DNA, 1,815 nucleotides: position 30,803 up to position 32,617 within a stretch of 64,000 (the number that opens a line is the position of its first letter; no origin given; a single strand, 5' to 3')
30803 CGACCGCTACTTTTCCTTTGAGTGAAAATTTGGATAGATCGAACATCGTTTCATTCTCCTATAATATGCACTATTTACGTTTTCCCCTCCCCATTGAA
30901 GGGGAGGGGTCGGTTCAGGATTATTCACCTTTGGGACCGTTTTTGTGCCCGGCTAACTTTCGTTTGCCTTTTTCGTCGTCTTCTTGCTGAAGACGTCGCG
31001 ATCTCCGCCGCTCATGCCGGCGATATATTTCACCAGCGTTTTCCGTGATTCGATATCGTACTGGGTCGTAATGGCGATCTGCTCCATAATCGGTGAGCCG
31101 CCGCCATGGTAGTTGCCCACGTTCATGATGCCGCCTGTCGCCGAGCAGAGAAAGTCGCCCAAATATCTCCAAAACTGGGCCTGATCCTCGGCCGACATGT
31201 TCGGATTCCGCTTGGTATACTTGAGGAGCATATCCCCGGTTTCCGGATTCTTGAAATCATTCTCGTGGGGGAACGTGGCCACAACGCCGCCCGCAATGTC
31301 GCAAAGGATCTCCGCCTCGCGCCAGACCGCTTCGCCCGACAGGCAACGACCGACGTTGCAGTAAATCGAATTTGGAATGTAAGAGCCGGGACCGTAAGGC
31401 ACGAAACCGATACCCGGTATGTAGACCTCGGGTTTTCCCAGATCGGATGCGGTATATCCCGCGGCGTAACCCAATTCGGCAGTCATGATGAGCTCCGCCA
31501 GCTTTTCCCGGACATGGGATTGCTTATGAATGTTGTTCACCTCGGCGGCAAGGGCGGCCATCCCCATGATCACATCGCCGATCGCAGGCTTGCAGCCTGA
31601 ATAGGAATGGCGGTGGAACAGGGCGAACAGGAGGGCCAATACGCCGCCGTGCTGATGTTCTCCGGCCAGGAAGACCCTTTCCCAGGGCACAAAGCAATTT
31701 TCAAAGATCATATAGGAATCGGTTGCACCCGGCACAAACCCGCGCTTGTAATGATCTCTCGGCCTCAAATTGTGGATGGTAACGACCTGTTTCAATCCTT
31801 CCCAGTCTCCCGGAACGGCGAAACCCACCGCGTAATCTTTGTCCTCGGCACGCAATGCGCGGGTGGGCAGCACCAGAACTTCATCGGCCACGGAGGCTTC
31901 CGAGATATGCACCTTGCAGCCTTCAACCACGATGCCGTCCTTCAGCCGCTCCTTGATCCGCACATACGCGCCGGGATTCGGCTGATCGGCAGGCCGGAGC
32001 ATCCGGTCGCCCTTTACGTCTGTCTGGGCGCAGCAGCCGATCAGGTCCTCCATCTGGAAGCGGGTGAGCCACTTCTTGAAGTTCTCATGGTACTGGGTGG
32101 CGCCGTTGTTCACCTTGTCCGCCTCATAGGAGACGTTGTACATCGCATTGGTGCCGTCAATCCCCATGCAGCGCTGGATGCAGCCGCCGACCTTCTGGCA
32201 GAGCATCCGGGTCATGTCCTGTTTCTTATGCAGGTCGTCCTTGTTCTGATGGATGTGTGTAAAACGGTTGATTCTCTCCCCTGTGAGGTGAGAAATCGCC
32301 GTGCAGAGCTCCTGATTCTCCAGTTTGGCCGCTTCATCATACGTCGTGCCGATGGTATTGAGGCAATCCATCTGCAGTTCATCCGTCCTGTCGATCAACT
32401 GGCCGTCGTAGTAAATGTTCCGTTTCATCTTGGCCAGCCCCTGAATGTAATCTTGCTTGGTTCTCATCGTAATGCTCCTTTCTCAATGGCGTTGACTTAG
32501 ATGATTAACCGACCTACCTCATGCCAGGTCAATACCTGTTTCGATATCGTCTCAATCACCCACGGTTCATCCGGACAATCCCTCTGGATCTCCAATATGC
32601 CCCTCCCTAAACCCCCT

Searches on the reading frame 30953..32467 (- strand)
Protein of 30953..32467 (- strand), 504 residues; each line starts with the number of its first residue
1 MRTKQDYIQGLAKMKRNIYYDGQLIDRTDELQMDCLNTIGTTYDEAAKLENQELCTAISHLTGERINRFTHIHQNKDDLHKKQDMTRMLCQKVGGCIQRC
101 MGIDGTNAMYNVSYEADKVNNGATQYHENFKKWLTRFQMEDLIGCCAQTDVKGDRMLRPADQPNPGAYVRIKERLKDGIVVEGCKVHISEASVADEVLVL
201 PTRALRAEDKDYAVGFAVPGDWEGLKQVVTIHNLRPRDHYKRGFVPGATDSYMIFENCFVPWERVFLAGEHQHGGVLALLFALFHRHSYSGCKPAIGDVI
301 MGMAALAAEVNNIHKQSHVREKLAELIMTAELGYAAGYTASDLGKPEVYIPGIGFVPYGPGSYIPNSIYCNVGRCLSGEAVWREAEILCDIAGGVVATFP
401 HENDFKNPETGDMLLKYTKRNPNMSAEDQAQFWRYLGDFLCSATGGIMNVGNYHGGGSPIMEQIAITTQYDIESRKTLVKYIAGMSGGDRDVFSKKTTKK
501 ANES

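Call 3: search_protein_families(library=pfam, proteins=[window:30953-32467:-])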
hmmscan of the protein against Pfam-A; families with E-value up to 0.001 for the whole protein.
window:30953-32467:- (504 aa): 2 families
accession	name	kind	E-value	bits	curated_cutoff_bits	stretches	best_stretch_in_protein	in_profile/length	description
PF11794.13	HpaB_N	-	6.5e-79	265.8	35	1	3-267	1-270/270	4-hydroxyphenylacetate 3-hydroxylase N terminal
PF03241.18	HpaB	-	2.5e-56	190.5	25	1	278-484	5-202/202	4-hydroxyphenylacetate 3-hydroxylase C terminal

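Call 6: find_homologous_proteins(query=window:30953-32467:-)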
Query window:30953-32467:- (504 aa): 4018 proteins with E <= 0.001 among 8000 candidates; the best 120 are listed.
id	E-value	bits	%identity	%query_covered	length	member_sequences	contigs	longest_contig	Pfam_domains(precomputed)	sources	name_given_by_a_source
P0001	0.0e+0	1144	97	99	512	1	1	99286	PF03241.19,PF11794.14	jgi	jgi:aromatic ring hydroxylase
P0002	0.0e+0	1133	96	99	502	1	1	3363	PF03241.19,PF11794.14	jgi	jgi:aromatic ring hydroxylase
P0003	0.0e+0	1123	95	99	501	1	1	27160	PF03241.19,PF11794.14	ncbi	ncbi:MAG: 4-hydroxyphenylacetate 3-hydroxylase N-terminal domain-containing protein [Pseudomonadota 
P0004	0.0e+0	1121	95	98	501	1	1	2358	PF03241.19,PF11794.14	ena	-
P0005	0.0e+0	1108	93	99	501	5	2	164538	PF03241.19,PF11794.14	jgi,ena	-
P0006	0.0e+0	1103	93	99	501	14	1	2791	PF03241.19,PF11794.14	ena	-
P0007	0.0e+0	1095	92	99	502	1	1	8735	PF03241.19,PF11794.14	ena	-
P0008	0.0e+0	1093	93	98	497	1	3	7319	PF03241.19,PF11794.14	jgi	jgi:4-hydroxybutyryl-CoA dehydratase/vinylacetyl-CoA-Delta-isomerase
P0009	0.0e+0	1091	92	98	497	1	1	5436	PF03241.19,PF11794.14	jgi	jgi:4-hydroxybutyryl-CoA dehydratase/vinylacetyl-CoA-Delta-isomerase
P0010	0.0e+0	1091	92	99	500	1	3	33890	PF03241.19,PF11794.14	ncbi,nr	ncbi:MAG: aromatic ring hydroxylase [Proteobacteria bacterium]|nr:aromatic ring hydroxylase [Pseudom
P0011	0.0e+0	1091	92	98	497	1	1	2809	PF03241.19,PF11794.14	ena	-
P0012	0.0e+0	1087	91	98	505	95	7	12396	PF03241.19,PF11794.14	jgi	jgi:aromatic ring hydroxylase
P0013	0.0e+0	1084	90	99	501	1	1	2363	PF03241.19,PF11794.14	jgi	jgi:aromatic ring hydroxylase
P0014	0.0e+0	1083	90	99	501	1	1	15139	PF03241.19,PF11794.14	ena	-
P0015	0.0e+0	1082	90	99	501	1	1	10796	PF03241.19,PF11794.14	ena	-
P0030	0.0e+0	1068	89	98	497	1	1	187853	PF03241.19,PF11794.14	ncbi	ncbi:MAG: 4-hydroxyphenylacetate 3-hydroxylase family protein [Syntrophales bacterium]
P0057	0.0e+0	1049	87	99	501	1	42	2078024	PF03241.19,PF11794.14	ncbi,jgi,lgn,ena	jgi:aromatic ring hydroxylase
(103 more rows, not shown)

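Call 7: search_solved_structures(query=window:30953-32467:-, show_alignments=1)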
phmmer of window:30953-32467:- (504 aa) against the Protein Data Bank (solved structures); distinct sequences matched with E-value up to 0.001: 15.
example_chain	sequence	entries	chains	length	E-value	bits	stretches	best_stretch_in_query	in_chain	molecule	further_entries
1u8v_A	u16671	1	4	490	5e-86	292.4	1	2-485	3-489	Gamma-aminobutyrate metabolism dehydratase/isomerase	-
6vjr_A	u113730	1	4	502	3.2e-74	253.4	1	2-487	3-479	Vinylacetyl-CoA Delta-isomerase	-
2yyg_A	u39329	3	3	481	5.9e-30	107.4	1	2-474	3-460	4-hydroxyphenylacetate-3-hydroxylase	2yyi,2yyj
2yyk_A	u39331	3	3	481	4.3e-29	104.5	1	2-470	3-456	4-hydroxyphenylacetate-3-hydroxylase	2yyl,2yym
9lft_A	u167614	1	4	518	8.9e-23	83.7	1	2-481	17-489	4-Hydroxyphenylacetate-3-monooxygenase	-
4oo2_A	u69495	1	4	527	1.2e-14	56.9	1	5-455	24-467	Chlorophenol-4-monooxygenase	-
7dbw_C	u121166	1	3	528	1e-12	50.5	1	1-460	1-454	4-hydroxyphenylacetate 3-hydroxylase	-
9j9j_A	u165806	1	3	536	1.1e-12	50.4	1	1-460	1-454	4-nitrophenol 4-monooxygenase/4-nitrocatechol 2-monooxygenase, oxygenase component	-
6qyh_A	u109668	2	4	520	3e-12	49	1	4-268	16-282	4-hydroxyphenylacetate 3-monooxygenase oxygenase component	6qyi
6eb0_A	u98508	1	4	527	3.1e-12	48.9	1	4-268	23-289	4-hydroxyphenylacetate 3-monooxygenase, oxygenase subunit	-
3hwc_A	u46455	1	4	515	3.8e-12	48.6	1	125-484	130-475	Chlorophenol-4-monooxygenase component 2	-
6b1b_A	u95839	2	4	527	1.2e-11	46.9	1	4-268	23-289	4-hydroxyphenylacetate 3-monooxygenase, oxygenase subunit | 4-hydroxyphenylacetate 3-monooxygenase oxygenase component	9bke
4g5e_A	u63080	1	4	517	8.1e-11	44.2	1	2-461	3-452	2,4,6-Trichlorophenol 4-monooxygenase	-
7e8q_A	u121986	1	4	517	1.4e-10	43.5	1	2-460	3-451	Chlorophenol monooxygenase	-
6jhm_A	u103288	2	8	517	1.6e-10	43.3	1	2-460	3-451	Chlorophenol monooxygenase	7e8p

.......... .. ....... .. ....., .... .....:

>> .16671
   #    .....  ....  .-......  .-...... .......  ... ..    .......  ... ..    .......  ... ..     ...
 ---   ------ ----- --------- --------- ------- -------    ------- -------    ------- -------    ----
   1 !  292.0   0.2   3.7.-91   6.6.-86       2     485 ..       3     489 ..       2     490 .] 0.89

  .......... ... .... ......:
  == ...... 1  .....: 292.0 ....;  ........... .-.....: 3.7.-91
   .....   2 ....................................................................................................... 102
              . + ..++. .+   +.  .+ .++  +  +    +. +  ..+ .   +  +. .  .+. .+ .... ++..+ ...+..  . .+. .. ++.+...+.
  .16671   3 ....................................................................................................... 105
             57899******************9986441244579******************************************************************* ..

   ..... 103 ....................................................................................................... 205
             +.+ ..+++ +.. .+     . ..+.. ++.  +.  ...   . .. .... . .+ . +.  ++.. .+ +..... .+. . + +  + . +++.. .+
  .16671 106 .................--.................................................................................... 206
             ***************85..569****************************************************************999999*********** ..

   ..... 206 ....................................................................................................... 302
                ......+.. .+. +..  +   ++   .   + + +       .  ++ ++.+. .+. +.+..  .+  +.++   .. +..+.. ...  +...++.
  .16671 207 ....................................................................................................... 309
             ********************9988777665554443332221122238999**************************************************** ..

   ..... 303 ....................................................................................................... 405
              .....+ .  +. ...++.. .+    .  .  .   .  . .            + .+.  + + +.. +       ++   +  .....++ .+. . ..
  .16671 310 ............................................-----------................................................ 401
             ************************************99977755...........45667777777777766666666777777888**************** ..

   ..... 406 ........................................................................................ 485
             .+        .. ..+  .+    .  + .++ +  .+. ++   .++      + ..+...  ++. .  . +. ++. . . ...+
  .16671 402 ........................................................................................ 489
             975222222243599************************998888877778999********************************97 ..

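Call 8: search_protein_families(library=ncbifam, proteins=[window:30953-32467:-], max_evalue=0.01)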
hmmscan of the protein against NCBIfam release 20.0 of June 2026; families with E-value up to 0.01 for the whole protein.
window:30953-32467:- (504 aa): 2 families
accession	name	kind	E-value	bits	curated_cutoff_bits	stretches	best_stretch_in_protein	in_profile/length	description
TIGR02309.1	HpaB-1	equivalog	2.3e-38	132.5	480.2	1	2-480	2-471/477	4-hydroxyphenylacetate 3-monooxygenase, oxygenase component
TIGR02310.1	HpaB-2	equivalog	1.7e-14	53.4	885.2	1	4-457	15-464/519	4-hydroxyphenylacetate 3-monooxygenase, oxygenase component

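Call 9: find_encoding_contigs(protein=P0001, flank=8000, max_places=3)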
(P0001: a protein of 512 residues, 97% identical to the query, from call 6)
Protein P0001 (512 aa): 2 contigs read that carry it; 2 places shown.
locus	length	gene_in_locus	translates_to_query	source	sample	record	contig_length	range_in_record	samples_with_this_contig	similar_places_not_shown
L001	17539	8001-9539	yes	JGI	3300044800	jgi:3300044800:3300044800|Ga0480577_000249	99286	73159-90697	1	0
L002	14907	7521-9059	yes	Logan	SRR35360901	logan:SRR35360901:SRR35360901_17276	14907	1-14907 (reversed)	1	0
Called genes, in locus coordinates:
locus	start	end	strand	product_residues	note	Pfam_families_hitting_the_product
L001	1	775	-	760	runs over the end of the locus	PF01590:GAF, PF13185:GAF_2, PF13492:GAF_3 (weak), PF01590:GAF, PF13185:GAF_2, PF13492:GAF_3, PF08448:PAS_4 (weak), PF00211:Guanylate_cyc, +3 more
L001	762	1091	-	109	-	-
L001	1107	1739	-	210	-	PF00578:AhpC-TSA, PF08534:Redoxin, PF00085:Thioredoxin, PF13098:Thioredoxin_2 (weak), PF13905:Thioredoxin_8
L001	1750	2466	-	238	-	PF13386:DsbD_2, PF02683:DsbD_TM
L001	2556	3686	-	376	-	PF04015:DUF362, PF12837:Fer4_6 (faint), PF12838:Fer4_7 (weak), PF00037:Fer4 (weak)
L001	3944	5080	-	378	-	PF09752:ABHD18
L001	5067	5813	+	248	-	-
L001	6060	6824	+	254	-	PF23441:SDR (weak), PF00106:adh_short, PF08659:KR, PF13561:adh_short_C2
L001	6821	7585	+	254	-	PF01869:BcrAD_BadFG, PF02782:FGGY_C (weak)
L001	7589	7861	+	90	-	-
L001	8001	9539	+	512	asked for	PF11794:HpaB_N, PF03241:HpaB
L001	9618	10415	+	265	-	PF23441:SDR, PF00106:adh_short, PF08659:KR (weak), PF13561:adh_short_C2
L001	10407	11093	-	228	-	PF04028:DUF374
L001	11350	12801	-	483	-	PF00682:HMGL-like, PF02436:PYC_OADA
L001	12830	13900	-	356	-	PF02811:PHP (weak)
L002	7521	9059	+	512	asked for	PF11794:HpaB_N, PF03241:HpaB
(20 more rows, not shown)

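Call 10: find_encoding_contigs(protein=P0057, flank=8000, max_places=4)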
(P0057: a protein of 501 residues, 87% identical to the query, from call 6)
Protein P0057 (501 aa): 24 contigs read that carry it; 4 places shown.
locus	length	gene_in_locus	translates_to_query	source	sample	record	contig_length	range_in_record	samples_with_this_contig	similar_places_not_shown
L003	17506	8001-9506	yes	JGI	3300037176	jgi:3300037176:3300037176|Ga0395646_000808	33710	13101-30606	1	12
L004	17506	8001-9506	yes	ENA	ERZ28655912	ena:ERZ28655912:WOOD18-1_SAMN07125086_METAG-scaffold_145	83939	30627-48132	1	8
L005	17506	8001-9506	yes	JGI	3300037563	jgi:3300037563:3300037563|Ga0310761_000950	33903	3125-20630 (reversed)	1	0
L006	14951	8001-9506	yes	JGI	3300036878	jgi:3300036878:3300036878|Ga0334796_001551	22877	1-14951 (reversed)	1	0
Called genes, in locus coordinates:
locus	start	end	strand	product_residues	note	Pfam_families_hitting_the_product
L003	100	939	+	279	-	PF00106:adh_short, PF01370:Epimerase, PF08659:KR, PF13561:adh_short_C2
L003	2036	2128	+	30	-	-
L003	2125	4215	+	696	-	PF00989:PAS, PF13426:PAS_9, PF08447:PAS_3, PF00989:PAS, PF08448:PAS_4, PF13426:PAS_9, PF00158:Sigma54_activat, PF14532:Sigma54_activ_2, +9 more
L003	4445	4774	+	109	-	PF00085:Thioredoxin (weak), PF13098:Thioredoxin_2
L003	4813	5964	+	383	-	PF02737:3HCDH_N, PF00725:3HCDH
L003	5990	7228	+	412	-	PF00108:Thiolase_N, PF02803:Thiolase_C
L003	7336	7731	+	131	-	PF13458:Peripla_BP_6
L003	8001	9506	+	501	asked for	PF11794:HpaB_N, PF03241:HpaB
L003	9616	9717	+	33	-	-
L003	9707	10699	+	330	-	PF02126:PTE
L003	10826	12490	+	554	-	PF00501:AMP-binding, PF13193:AMP-binding_C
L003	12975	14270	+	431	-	PF00083:Sugar_tr, PF07690:MFS_1, PF03137:OATP (weak)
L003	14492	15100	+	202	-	PF09917:DUF2147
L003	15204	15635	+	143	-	PF01797:Y1_Tnp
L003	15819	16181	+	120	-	-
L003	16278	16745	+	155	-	PF01575:MaoC_dehydratas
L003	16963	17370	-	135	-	PF00176:SNF2-rel_dom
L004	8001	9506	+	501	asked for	PF11794:HpaB_N, PF03241:HpaB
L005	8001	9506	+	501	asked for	PF11794:HpaB_N, PF03241:HpaB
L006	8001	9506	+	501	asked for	PF11794:HpaB_N, PF03241:HpaB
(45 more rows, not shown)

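Call 11: find_encoding_contigs(protein=P0030, flank=8000, max_places=3)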
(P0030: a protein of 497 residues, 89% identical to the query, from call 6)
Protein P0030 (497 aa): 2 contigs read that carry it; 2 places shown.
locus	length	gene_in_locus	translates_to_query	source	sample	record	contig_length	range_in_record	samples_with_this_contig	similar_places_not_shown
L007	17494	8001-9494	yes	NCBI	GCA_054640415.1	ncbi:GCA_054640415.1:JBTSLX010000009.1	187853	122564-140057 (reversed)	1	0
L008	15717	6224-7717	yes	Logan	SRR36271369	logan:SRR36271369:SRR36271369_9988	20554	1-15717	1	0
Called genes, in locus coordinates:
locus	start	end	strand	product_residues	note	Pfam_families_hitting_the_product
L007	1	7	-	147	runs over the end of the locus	-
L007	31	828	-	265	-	PF02405:MlaE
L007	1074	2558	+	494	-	PF00089:Trypsin, PF13365:Trypsin_2, PF00595:PDZ, PF12812:PDZ_1 (faint), PF13180:PDZ_2, PF17820:PDZ_6, PF00595:PDZ (weak), PF17820:PDZ_6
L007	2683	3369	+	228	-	PF00730:HhH-GPD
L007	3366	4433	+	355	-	PF02811:PHP (faint)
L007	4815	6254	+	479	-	PF00682:HMGL-like, PF02436:PYC_OADA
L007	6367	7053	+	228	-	PF04028:DUF374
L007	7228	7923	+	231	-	PF00440:TetR_N, PF08359:TetR_C_4 (faint), PF17932:TetR_C_24 (weak)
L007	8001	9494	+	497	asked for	PF11794:HpaB_N, PF03241:HpaB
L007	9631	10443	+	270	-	PF00106:adh_short, PF08659:KR (weak), PF13561:adh_short_C2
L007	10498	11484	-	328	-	PF00753:Lactamase_B, PF19583:ODP (faint), PF21221:B_lactamase-like_C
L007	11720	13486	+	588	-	PF00501:AMP-binding, PF23562:AMP-binding_C_3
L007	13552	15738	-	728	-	PF13549:ATP-grasp_5, PF02629:CoA_binding (weak), PF13380:CoA_binding_2, PF13607:Succ_CoA_lig, PF19045:Ligase_CoA_2 (weak)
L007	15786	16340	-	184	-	PF01814:Hemerythrin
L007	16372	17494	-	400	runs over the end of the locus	PF00144:Beta-lactamase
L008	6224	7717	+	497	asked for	PF11794:HpaB_N, PF03241:HpaB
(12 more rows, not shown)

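Call 27: find_related_loci(query=window:30953-32467:-, collection=metagenome_contigs, flank=10000)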
Query window:30953-32467:- (504 aa) in metagenome_contigs; peptide patterns used: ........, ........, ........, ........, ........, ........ (x = any residue, [..] = any of these).
600 stretches matched a pattern (row limit reached: there are more); 553 encode a relative of the query (tblastn E <= 1e-3); the best 80 are kept; 80 distinct loci.
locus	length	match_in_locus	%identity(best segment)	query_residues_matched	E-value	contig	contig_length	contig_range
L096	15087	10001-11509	99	1-503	0e+0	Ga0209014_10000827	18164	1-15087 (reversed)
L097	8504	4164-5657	97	1-498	0e+0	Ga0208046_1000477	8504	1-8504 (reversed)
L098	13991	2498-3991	96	1-498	0e+0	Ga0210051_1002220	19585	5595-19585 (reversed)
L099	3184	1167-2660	96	1-498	0e+0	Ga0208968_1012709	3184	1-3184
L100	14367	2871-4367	95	1-499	0e+0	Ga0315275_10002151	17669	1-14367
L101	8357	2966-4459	95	1-498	0e+0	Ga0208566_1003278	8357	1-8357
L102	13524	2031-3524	93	1-498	0e+0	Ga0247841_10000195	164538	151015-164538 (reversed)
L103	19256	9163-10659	93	1-499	0e+0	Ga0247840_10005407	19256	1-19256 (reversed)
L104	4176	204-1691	92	1-496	0e+0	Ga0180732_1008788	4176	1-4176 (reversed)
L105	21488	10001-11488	92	1-496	0e+0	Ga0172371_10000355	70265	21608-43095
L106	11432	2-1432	96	22-498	0e+0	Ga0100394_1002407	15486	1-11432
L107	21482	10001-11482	91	1-494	0e+0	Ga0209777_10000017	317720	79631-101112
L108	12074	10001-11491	91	1-497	0e+0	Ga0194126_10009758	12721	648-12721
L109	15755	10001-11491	91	1-497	0e+0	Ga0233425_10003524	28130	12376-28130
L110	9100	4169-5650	90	1-494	0e+0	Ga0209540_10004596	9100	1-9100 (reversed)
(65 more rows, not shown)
